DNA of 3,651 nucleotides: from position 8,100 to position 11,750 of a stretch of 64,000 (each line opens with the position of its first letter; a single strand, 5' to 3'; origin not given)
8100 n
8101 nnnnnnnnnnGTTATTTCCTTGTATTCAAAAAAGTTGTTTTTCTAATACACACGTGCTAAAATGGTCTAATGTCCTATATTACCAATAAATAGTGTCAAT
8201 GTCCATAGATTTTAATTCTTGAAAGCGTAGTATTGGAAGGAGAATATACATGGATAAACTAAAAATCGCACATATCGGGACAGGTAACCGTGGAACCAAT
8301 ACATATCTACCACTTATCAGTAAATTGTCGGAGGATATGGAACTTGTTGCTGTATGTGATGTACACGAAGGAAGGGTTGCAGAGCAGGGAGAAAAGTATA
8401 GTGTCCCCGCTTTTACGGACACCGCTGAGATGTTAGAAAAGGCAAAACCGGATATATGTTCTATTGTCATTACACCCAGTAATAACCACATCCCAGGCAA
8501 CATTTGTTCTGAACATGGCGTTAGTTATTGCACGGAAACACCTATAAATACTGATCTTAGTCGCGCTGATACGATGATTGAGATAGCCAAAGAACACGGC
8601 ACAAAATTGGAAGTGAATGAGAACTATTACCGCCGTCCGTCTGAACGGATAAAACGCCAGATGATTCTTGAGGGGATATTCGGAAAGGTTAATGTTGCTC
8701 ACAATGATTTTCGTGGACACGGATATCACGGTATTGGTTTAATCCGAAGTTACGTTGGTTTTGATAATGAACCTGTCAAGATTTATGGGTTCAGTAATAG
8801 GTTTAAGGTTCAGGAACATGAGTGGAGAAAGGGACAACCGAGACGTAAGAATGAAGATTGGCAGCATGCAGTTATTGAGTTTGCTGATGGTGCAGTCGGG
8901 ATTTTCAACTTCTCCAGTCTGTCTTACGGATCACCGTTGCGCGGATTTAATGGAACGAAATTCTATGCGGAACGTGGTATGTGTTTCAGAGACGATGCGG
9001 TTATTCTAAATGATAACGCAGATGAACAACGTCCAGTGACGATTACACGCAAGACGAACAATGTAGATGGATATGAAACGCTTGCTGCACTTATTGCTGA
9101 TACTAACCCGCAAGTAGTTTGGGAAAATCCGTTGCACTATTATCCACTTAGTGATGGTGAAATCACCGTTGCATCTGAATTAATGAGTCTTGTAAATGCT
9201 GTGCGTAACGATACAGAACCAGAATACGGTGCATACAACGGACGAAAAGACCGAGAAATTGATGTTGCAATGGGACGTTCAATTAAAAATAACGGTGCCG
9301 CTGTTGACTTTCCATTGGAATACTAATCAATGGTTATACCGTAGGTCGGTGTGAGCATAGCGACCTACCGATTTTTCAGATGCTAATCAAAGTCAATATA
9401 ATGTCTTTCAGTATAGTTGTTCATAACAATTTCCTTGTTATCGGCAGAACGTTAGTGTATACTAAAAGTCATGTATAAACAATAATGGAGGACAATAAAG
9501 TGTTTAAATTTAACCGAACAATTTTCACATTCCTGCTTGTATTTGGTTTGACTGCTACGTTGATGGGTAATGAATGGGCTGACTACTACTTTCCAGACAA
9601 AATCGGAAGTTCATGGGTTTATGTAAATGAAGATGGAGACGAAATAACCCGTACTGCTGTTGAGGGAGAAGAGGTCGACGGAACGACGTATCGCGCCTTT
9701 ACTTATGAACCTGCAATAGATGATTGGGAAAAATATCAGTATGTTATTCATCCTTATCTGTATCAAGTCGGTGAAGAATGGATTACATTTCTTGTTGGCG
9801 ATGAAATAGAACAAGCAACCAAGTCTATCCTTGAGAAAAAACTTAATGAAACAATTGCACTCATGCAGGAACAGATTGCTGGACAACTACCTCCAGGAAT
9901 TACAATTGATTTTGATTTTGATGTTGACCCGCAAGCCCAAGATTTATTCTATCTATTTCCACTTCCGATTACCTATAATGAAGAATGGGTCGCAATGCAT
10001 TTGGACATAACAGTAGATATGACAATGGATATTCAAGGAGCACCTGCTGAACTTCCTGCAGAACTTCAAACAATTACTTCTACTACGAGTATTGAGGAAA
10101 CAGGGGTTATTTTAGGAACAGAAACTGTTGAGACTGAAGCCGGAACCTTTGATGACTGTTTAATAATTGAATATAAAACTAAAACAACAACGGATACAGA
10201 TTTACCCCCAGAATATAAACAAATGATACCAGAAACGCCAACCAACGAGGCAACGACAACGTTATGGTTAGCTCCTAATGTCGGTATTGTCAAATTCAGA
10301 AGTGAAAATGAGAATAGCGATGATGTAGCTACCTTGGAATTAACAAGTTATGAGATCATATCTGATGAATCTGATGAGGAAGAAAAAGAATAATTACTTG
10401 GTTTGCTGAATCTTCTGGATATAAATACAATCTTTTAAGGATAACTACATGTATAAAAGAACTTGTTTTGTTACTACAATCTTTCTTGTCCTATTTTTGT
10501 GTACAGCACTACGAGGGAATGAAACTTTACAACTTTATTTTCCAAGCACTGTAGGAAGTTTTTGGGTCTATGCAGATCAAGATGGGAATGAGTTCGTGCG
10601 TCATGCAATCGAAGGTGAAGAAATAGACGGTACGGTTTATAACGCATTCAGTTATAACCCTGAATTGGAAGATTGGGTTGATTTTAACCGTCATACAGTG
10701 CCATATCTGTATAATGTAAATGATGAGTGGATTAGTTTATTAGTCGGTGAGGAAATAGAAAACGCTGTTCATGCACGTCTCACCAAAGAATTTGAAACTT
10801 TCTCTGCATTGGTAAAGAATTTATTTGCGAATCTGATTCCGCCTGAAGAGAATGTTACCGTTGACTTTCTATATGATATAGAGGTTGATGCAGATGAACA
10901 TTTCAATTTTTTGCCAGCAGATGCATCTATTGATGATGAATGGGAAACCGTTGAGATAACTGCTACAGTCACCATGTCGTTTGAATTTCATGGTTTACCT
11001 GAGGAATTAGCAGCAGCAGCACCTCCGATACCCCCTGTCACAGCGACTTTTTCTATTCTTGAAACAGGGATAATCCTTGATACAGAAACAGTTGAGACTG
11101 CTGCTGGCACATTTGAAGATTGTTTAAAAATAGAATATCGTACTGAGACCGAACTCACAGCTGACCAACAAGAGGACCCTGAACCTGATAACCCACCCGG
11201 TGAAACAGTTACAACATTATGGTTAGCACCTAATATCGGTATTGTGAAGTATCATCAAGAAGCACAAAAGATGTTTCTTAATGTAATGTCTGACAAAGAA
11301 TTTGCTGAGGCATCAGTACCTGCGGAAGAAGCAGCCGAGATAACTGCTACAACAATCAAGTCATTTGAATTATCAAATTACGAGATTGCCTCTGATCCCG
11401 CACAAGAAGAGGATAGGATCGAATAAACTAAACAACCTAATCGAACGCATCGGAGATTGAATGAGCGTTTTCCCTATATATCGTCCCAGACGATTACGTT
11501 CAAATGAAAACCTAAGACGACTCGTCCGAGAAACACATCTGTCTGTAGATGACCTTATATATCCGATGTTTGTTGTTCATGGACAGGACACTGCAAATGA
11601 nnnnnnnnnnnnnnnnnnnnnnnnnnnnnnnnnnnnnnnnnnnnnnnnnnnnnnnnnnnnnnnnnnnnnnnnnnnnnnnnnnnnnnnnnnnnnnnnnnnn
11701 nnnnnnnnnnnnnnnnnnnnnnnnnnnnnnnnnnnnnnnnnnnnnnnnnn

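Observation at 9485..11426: Tandem pair of secreted acidic paralogs of unknown function upstream of hemB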

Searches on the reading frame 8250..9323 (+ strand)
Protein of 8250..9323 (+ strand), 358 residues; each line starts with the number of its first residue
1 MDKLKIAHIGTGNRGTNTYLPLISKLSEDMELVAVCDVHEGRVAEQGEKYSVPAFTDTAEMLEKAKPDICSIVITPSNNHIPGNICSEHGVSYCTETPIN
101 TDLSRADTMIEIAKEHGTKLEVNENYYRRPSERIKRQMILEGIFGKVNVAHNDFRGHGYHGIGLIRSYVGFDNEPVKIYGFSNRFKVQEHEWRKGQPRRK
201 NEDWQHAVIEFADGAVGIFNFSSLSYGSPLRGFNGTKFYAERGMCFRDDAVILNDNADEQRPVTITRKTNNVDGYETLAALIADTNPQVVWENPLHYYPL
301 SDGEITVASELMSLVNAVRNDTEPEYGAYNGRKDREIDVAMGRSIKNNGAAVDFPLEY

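Call 4: search_protein_families(library=pfam, proteins=[window:8250-9323:+], max_evalue=1)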
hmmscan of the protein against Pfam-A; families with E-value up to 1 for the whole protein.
window:8250-9323:+ (358 aa): 4 families
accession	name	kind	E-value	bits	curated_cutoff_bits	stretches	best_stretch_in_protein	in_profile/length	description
PF01408.29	GFO_IDH_MocA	-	2e-16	61.2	24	1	5-123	2-119/120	Oxidoreductase family, NAD-binding Rossmann fold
PF22725.1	GFO_IDH_MocA_C3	-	9.7e-05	22.8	27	1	157-233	49-111/124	GFO/IDH/MocA C-terminal domain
PF02894.22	GFO_IDH_MocA_C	-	0.085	13.1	22.9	1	157-227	46-108/218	Oxidoreductase family, C-terminal alpha/beta domain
PF10739.15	DUF2550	-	0.18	12.2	27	1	196-228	32-64/127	Protein of unknown function (DUF2550)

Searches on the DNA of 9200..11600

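Call 58: search_rna_families(source=window, start=9200, end=11600, threshold=evalue, max_evalue=1)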
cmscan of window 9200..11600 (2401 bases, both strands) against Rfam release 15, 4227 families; matches with E-value up to 1: 1.
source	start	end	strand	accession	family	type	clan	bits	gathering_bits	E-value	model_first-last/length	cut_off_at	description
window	10357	10453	+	RF01226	snoZ5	Gene; snRNA; snoRNA; CD-box;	CL00045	25.5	60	0.23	1-113/113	no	Small nucleolar RNA Z5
